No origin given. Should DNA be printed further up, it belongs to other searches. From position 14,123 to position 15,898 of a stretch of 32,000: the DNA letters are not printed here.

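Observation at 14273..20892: Near-autonomous type II fatty-acyl elongation operon ending in a lipid A-type acyltransferase (acpXL-lpxXL-like synteny)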

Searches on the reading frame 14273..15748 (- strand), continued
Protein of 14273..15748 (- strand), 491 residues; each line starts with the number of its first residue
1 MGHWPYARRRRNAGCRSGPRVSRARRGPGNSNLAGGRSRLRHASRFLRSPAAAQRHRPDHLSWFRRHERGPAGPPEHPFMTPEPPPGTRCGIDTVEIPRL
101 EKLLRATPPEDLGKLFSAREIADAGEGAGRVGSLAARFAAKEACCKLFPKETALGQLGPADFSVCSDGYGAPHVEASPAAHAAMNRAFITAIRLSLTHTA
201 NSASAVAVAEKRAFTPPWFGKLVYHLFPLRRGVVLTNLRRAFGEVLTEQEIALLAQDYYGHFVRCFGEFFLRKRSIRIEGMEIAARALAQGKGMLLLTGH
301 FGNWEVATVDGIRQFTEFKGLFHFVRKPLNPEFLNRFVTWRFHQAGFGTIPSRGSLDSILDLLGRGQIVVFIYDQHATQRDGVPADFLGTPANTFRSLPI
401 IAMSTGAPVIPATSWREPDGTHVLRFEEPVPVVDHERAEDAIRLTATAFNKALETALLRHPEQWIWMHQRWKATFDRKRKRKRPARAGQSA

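Call 69: list_cluster_members(proteins=[P0142, P0144, P0145, P0146, P0149, P0153, P0154, P0160, P0167, P0170])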
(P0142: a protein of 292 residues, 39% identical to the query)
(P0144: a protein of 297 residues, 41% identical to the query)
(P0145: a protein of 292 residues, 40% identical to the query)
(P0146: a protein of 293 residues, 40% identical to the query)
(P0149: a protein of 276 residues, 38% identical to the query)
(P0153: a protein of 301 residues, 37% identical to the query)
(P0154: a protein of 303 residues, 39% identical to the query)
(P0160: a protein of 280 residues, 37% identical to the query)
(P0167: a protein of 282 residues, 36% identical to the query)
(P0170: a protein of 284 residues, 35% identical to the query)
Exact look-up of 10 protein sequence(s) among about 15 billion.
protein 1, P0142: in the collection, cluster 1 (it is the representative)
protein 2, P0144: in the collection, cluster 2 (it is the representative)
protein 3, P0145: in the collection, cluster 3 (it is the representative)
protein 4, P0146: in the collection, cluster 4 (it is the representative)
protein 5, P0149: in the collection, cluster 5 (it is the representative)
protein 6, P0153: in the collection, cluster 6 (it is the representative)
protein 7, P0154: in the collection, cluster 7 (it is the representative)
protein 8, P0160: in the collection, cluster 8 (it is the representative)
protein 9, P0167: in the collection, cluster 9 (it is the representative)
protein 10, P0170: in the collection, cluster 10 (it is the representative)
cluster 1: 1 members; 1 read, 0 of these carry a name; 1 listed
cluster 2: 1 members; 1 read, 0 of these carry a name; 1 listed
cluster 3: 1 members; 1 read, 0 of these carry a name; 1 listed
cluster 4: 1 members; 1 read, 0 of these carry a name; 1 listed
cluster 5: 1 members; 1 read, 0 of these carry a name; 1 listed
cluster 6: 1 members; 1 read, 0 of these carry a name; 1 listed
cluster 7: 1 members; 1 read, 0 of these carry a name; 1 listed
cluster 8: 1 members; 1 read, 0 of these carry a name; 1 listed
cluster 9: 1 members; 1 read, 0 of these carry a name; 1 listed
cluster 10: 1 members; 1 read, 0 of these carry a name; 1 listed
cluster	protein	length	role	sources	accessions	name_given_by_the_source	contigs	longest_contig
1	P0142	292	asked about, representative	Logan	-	-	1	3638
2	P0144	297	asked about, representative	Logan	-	-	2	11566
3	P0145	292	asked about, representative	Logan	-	-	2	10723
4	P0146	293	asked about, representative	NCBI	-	-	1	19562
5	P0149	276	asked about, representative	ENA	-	-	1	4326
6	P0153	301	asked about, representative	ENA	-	-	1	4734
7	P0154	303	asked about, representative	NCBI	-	-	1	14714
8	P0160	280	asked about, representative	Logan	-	-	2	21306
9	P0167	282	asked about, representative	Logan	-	-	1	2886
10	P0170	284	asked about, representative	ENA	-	-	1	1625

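Call 70: find_encoding_contigs(protein=P0146, flank=8000, max_places=1)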
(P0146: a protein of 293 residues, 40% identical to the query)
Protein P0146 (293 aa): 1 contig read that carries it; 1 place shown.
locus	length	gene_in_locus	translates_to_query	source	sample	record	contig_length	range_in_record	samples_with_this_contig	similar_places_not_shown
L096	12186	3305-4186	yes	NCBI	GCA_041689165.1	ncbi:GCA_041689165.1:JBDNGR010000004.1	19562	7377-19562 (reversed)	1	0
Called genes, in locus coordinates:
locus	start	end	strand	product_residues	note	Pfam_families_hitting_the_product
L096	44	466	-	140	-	PF00254:FKBP_C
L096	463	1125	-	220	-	PF06026:Rib_5-P_isom_A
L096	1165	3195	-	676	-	PF19310:TOP_N, PF01432:Peptidase_M3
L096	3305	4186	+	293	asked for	PF03279:Lip_A_acyltrans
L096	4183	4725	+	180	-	PF00132:Hexapep (faint), PF21711:DCTN5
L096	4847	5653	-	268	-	PF08501:Shikimate_dh_N, PF01488:Shikimate_DH, PF18317:SDH_C (weak)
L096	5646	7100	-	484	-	PF02113:Peptidase_S13, PF13354:Beta-lactamase2 (weak)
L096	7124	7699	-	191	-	-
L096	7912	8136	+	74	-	-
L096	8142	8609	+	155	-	-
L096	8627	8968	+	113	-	PF02152:FolB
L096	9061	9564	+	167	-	PF01242:PTPS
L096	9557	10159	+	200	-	PF00106:adh_short, PF13561:adh_short_C2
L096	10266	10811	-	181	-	PF01202:SKI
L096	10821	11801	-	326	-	PF03958:Secretin_N, PF00263:Secretin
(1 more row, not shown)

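Call 71: find_encoding_contigs(protein=P0144, flank=8000, max_places=1)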
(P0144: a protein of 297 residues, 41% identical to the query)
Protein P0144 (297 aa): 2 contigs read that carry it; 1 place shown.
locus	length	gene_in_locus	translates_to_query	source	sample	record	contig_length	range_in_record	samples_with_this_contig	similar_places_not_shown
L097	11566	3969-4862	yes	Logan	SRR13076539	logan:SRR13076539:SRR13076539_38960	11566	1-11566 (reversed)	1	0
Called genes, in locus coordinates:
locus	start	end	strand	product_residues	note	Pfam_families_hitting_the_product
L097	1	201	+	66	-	?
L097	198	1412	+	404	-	PF02684:LpxB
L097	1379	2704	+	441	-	PF00109:ketoacyl-synt, PF00108:Thiolase_N, PF02801:Ketoacyl-synt_C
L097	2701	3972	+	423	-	PF00109:ketoacyl-synt, PF02801:Ketoacyl-synt_C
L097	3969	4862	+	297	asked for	PF03279:Lip_A_acyltrans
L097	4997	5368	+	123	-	-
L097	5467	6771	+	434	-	PF02321:OEP (weak)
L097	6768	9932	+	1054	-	PF00873:ACR_tran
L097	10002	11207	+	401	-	PF15902:Sortilin-Vps10 (faint), PF25852:DUF6242_C (faint), PF02012:BNR (faint)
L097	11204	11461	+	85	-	PF02597:ThiS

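Call 73: find_encoding_contigs(protein=P0144, flank=10000, max_places=4)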
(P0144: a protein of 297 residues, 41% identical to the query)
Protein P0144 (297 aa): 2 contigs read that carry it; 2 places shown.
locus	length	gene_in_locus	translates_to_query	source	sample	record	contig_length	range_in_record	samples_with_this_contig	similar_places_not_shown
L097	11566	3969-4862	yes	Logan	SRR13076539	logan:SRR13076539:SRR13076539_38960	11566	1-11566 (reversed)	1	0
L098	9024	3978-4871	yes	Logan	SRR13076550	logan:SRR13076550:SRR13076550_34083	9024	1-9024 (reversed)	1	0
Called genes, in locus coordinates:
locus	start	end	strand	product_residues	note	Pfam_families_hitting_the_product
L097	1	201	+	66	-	?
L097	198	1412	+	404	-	PF02684:LpxB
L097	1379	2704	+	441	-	PF00109:ketoacyl-synt, PF00108:Thiolase_N, PF02801:Ketoacyl-synt_C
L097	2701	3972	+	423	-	PF00109:ketoacyl-synt, PF02801:Ketoacyl-synt_C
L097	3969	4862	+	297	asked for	PF03279:Lip_A_acyltrans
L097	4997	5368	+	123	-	-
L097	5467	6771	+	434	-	PF02321:OEP (weak)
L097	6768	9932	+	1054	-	PF00873:ACR_tran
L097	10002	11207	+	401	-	PF15902:Sortilin-Vps10 (faint), PF25852:DUF6242_C (faint), PF02012:BNR (faint)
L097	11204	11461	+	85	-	PF02597:ThiS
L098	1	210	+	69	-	?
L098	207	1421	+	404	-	PF02684:LpxB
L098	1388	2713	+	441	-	PF00109:ketoacyl-synt, PF00108:Thiolase_N, PF02801:Ketoacyl-synt_C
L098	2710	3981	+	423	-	PF00109:ketoacyl-synt, PF02801:Ketoacyl-synt_C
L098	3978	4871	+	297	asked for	PF03279:Lip_A_acyltrans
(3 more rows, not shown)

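Call 75: search_protein_families(library=ncbifam, proteins=[L097:198-1412:+, L097:1379-2704:+, L097:2701-3972:+, L097:3969-4862:+, L097:4997-5368:+], max_evalue=0.00001)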
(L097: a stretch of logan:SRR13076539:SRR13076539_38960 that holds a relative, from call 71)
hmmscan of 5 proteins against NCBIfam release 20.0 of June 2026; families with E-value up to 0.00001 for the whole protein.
L097:198-1412:+ (404 aa): 3 families
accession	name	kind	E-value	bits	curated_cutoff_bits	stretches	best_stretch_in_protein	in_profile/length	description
TIGR00215.1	lpxB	equivalog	8.9e-72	242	190.25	1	9-383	5-382/382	lipid-A-disaccharide synthase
NF002173.0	PRK01021.1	equivalog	2.6e-26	92.3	1033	1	10-355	227-577/610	lipid-A-disaccharide synthase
TIGR03492.1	TIGR03492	hypoth_equivalog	5.4e-08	31.9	219.2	1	154-292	172-319/396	lipid-A-disaccharide synthase-related protein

L097:1379-2704:+ (441 aa): 34 families (the best 25 are shown)
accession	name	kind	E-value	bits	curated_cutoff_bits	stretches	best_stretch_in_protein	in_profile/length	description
TIGR03150.1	fabF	equivalog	7.5e-124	413.5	493.75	2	177-436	147-407/407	beta-ketoacyl-ACP synthase II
NF005589.0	PRK07314.1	subfamily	2.1e-119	398.9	387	2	177-438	150-412/413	beta-ketoacyl-ACP synthase II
NF004970.0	PRK06333.1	subfamily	1.3e-101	340.5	525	2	177-437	159-421/424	beta-ketoacyl-ACP synthase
NF006274.0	PRK08439.1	equivalog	8.3e-97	324.5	621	1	19-437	2-405/406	beta-ketoacyl-ACP synthase II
NF005076.0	PRK06501.1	equivalog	3.2e-94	316.2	629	1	18-437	10-422/425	beta-ketoacyl-ACP synthase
NF006434.0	PRK08722.1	equivalog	1.8e-91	307.1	759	1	18-437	3-413/414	beta-ketoacyl-ACP synthase II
NF006618.0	PRK09185.1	subfamily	1.8e-70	238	407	1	21-438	5-393/394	beta-ketoacyl-ACP synthase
NF005490.0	PRK07103.1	equivalog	2.3e-68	231.1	445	1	19-438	4-413/414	polyketide beta-ketoacyl:acyl carrier protein synthase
NF006587.0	PRK09116.1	equivalog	2.7e-68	230.6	470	1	182-438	155-407/408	beta-ketoacyl-ACP synthase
NF005935.0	PRK07967.1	equivalog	3.2e-68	230.4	630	1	19-439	2-405/406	beta-ketoacyl-ACP synthase I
NF004618.0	PRK05952.1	equivalog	6.5e-67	226.1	455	1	21-437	4-382/384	beta-ketoacyl-ACP synthase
NF005916.1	PRK07910.1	equivalog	4.1e-66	223.6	560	1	20-436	13-416/418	KasA/KasB family beta-ketoacyl-ACP synthase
NF058662.1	cispenta_AmcF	equivalog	3.3e-65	220.5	325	1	170-436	106-368/369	cispentacin biosynthesis acyltransferase subunit AmcF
NF040607.1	mycolic_Pks13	equivalog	1.5e-35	122.1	2100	1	182-438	262-526/1680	polyketide synthase Pks13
NF041183.1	Pks2_ls1_myc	equivalog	6.8e-34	116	2400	1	146-404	128-380/2086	sulfolipid-1 biosynthesis phthioceranic/hydroxyphthioceranic acid synthase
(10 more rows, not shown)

L097:2701-3972:+ (423 aa): 19 families
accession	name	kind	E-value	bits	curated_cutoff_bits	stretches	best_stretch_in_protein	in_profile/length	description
TIGR03150.1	fabF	equivalog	1.4e-42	145.8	493.75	1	5-391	3-380/407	beta-ketoacyl-ACP synthase II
NF005589.0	PRK07314.1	subfamily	1.7e-37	129.2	387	1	5-390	6-382/413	beta-ketoacyl-ACP synthase II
NF004970.0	PRK06333.1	subfamily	1.7e-34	119.4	525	1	4-376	5-377/424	beta-ketoacyl-ACP synthase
NF006274.0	PRK08439.1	equivalog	1.2e-33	116.5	621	1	5-375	4-361/406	beta-ketoacyl-ACP synthase II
NF006587.0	PRK09116.1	equivalog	6.3e-32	110.8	470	1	5-373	4-359/408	beta-ketoacyl-ACP synthase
NF005490.0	PRK07103.1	equivalog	2.5e-30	105.9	445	1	2-418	3-410/414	polyketide beta-ketoacyl:acyl carrier protein synthase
NF004618.0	PRK05952.1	equivalog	9.7e-28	97.1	455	1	181-373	146-339/384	beta-ketoacyl-ACP synthase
NF005076.0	PRK06501.1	equivalog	2.9e-27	95.6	629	1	170-373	163-376/425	beta-ketoacyl-ACP synthase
NF058662.1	cispenta_AmcF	equivalog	1.5e-25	90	325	1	188-384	135-334/369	cispentacin biosynthesis acyltransferase subunit AmcF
NF006618.0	PRK09185.1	subfamily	2e-22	79.8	407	1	3-387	3-360/394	beta-ketoacyl-ACP synthase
NF045894.1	PKS_plus_SDR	equivalog_domain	6.7e-21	73.7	1740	1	168-373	159-372/1515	type I polyketide synthase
NF005916.1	PRK07910.1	equivalog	1.5e-20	73.5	560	1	142-374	131-372/418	KasA/KasB family beta-ketoacyl-ACP synthase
NF006434.0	PRK08722.1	equivalog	2.8e-18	66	759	1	5-373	6-366/414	beta-ketoacyl-ACP synthase II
NF005935.0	PRK07967.1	equivalog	7.3e-17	61.3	630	1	229-373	215-356/406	beta-ketoacyl-ACP synthase I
NF041183.1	Pks2_ls1_myc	equivalog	4.2e-13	47.1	2400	1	165-373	156-368/2086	sulfolipid-1 biosynthesis phthioceranic/hydroxyphthioceranic acid synthase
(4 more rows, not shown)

L097:3969-4862:+ (297 aa): 17 families
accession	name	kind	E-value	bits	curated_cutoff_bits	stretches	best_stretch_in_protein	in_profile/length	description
NF006270.0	PRK08419.1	equivalog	4.5e-30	105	248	1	13-279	29-291/298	lipid A biosynthesis lauroyl acyltransferase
NF005120.0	PRK06553.1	equivalog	6.8e-25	88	273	1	27-277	59-307/308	lipid A biosynthesis lauroyl acyltransferase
NF005919.0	PRK07920.1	equivalog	1.3e-22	80.2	209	1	31-289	52-306/311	phosphatidylinositol mannoside acyltransferase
NF006487.0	PRK08905.1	equivalog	9.9e-22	77.3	281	1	15-281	24-278/290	lysophospholipid acyltransferase family protein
NF006432.0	PRK08706.1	equivalog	4.4e-20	72.1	384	1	13-278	23-280/289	lipid A biosynthesis lauroyl acyltransferase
TIGR02207.1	lipid_A_htrB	subfamily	5.7e-19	68.6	297.8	1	16-281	40-296/303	LpxL/LpxP family Kdo(2)-lipid IV(A) lauroyl/palmitoleoyl acyltransferase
NF006437.0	PRK08733.1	equivalog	3e-16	59.5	540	1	15-280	45-298/306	LpxL/LpxP family Kdo(2)-lipid IV(A) lauroyl/palmitoleoyl acyltransferase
NF004191.0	PRK05646.1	equivalog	1.7e-15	57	491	1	15-278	42-297/310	lipid A biosynthesis lauroyl acyltransferase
NF005399.0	PRK06946.1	subfamily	8.1e-15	54.8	343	1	16-278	32-285/294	lipid A biosynthesis lauroyl acyltransferase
NF005150.0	PRK06628.1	equivalog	1.1e-14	54.5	350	1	74-278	93-290/290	lipid A biosynthesis lauroyl acyltransferase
NF005340.0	PRK06860.1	subfamily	2.3e-14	53.3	398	1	16-279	46-300/309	lipid A biosynthesis lauroyl acyltransferase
TIGR02208.1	lipid_A_msbB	equivalog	1.1e-10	41.4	336.05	1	17-274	43-292/305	lauroyl-Kdo(2)-lipid IV(A) myristoyltransferase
NF004569.0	PRK05906.1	equivalog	1.7e-10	40.3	439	1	169-281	207-317/454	lipid A biosynthesis lauroyl acyltransferase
NF004190.0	PRK05645.1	equivalog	2.3e-09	36.8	377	1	16-278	31-286/295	lysophospholipid acyltransferase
NF006507.0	PRK08943.1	subfamily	5.2e-09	35.6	337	1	29-274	65-302/322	lipid A biosynthesis (KDO)2-(lauroyl)-lipid IVA acyltransferase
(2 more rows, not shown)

L097:4997-5368:+ (123 aa): 0 families

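Call 77: find_related_loci(query=P0144, collection=metagenome_contigs, flank=10000)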
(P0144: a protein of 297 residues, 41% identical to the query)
Query P0144 (297 aa) in metagenome_contigs; peptide patterns used: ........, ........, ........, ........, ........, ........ (x = any residue, [..] = any of these).
446 stretches matched a pattern; 355 encode a relative of the query (tblastn E <= 1e-3); the best 80 are kept; 80 distinct loci.
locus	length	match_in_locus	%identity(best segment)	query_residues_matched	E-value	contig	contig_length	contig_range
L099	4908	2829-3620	48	14-277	3e-74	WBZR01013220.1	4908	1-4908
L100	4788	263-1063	49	13-279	3e-73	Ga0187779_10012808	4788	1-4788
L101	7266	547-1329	48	13-273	2e-70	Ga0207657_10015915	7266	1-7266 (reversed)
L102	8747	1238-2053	48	14-284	1e-69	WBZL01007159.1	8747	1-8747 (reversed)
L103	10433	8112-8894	47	13-273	2e-69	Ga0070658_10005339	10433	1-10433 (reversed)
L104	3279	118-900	48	13-273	1e-69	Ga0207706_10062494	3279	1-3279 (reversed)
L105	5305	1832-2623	46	14-277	6e-69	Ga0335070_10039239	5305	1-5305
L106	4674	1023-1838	45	5-277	5e-69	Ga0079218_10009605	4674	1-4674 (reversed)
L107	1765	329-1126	46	12-277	2e-71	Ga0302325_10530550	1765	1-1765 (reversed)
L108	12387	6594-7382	49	13-277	2e-68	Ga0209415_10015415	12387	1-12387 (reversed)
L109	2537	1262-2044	47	13-273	2e-69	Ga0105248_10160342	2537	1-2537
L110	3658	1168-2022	43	14-297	4e-68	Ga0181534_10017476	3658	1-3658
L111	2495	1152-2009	46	14-293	6e-69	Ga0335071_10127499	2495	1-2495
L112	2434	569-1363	46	13-277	1e-68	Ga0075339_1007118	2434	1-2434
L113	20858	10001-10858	46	14-293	1e-67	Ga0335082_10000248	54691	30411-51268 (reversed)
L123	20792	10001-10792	44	14-277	6e-66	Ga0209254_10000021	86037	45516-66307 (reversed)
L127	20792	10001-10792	43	14-277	1e-65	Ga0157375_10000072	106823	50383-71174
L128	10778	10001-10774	47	10-263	2e-65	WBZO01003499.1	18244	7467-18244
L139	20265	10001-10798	41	12-277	8e-65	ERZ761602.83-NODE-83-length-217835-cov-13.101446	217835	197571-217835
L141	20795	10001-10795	45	13-277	1e-64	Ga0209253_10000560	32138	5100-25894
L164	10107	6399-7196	41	9-277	2e-63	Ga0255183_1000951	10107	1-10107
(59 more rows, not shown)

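Call 81: search_protein_families(library=pfam, proteins=[L113:42-1019:+, L113:1016-2170:+, L113:2282-3553:+, L113:3576-5345:-, L108:96-1301:+, L108:7429-8193:-, L108:8760-10202:-], max_evalue=0.0001)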
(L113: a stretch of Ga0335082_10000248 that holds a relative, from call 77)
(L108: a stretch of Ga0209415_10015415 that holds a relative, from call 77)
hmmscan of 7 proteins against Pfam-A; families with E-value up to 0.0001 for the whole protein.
L113:42-1019:+ (325 aa): 3 families
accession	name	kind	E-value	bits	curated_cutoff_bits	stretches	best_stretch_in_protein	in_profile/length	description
PF04413.22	Glycos_transf_N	-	2.4e-32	112.3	23.9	1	2-105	74-177/179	3-Deoxy-D-manno-octulosonic-acid transferase (kdotransferase)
PF13579.12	Glyco_trans_4_4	-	2.3e-10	41.5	29.7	1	3-99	56-154/158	Glycosyl transferase 4-like domain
PF13439.12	Glyco_transf_4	-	1.2e-05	25.9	28.5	1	5-99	59-161/170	Glycosyltransferase Family 4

L113:1016-2170:+ (384 aa): 1 family
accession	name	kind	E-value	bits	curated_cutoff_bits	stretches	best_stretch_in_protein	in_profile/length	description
PF02684.21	LpxB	-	2.8e-63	214.5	22.6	1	1-341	3-345/374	Lipid-A-disaccharide synthetase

L113:2282-3553:+ (423 aa): 1 family
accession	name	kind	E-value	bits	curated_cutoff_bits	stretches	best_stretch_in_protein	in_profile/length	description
PF02684.21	LpxB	-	3.1e-67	227.5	22.6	1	33-376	1-345/374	Lipid-A-disaccharide synthetase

L113:3576-5345:- (589 aa): 2 families
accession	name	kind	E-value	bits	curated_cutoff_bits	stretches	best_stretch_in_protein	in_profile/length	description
PF02366.24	PMT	-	7.5e-09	35.9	22.7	1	68-271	33-236/245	Dolichyl-phosphate-mannose-protein mannosyltransferase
PF13231.12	PMT_2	-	3.9e-05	24.4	26.1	1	96-267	2-159/160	Dolichyl-phosphate-mannose-protein mannosyltransferase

L108:96-1301:+ (401 aa): 2 families
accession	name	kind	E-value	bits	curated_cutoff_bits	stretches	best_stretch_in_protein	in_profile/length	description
PF02684.21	LpxB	-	3.9e-73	246.9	22.6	1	11-361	1-354/374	Lipid-A-disaccharide synthetase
PF13579.12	Glyco_trans_4_4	-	6e-06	27.1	29.7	1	26-159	9-145/158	Glycosyl transferase 4-like domain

L108:7429-8193:- (254 aa): 4 families
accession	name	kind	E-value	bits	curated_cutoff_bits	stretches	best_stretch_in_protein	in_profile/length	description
PF13561.12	adh_short_C2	-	7.6e-59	199.6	27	1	16-251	5-234/236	Enoyl-(Acyl carrier protein) reductase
PF00106.31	adh_short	-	9.2e-54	182.3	26.6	1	8-203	1-190/195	short chain dehydrogenase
PF08659.16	KR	-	6.1e-12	46.3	22.6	1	10-177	3-164/180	KR domain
PF23441.1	SDR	-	5.2e-07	29.8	27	1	9-253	9-256/258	SDR-like rossmann domain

L108:8760-10202:- (480 aa): 3 families
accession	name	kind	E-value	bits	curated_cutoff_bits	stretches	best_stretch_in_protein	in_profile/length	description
PF08245.18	Mur_ligase_M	-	5.3e-28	98.8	24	1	118-312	1-200/200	Mur ligase middle domain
PF02875.26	Mur_ligase_C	-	4.2e-13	50.7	28.4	1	339-464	2-127/127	Mur ligase, glutamate ligase domain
PF01225.30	Mur_ligase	-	3.4e-09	37.4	21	1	32-102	1-93/95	Mur ligase family, catalytic domain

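Call 91: predict_structure(alignment_id=A5)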
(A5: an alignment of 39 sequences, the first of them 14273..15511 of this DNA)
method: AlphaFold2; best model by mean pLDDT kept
length: 412 residues; sequences in the alignment: 39
mean_pLDDT: 84.7   pTM: 0.79
mean pLDDT of the five models: 84.7, 84.4, 84.3, 82.7, 82.0
residues with pLDDT >= 90: 201; 70-90: 168; 50-70: 20; < 50: 23
segments of 3 or more residues with pLDDT < 50: 1-5, 396-412
pLDDT, mean of each block of 10 residues (from residue 1): 51 94 89 87 89 94 95 92 92 92 92 93 95 91 91 92 91 95 85 77 90 89 71 72 77 81 77 70 90 83 87 88 93 89 90 93 94 90 86 53 45 41
secondary structure, 60 per line:
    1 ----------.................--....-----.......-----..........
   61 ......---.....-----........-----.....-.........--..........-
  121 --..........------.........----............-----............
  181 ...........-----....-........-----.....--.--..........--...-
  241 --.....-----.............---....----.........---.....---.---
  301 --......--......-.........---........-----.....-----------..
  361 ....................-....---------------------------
elements in order: E11-17 H18-27 H30-33 H39-45 H51-66 H70-74 E83-87 E93-97 H99-107 E110-119 E123-132 H139-147 H152-163 H169-191 E197-200 H202-209 E215-219 H225-234 E243-247 H253-265 E269-272 H277-285 E289-293 E303-308 E311-316 H318-326 E330-337 E343-347 H359-380
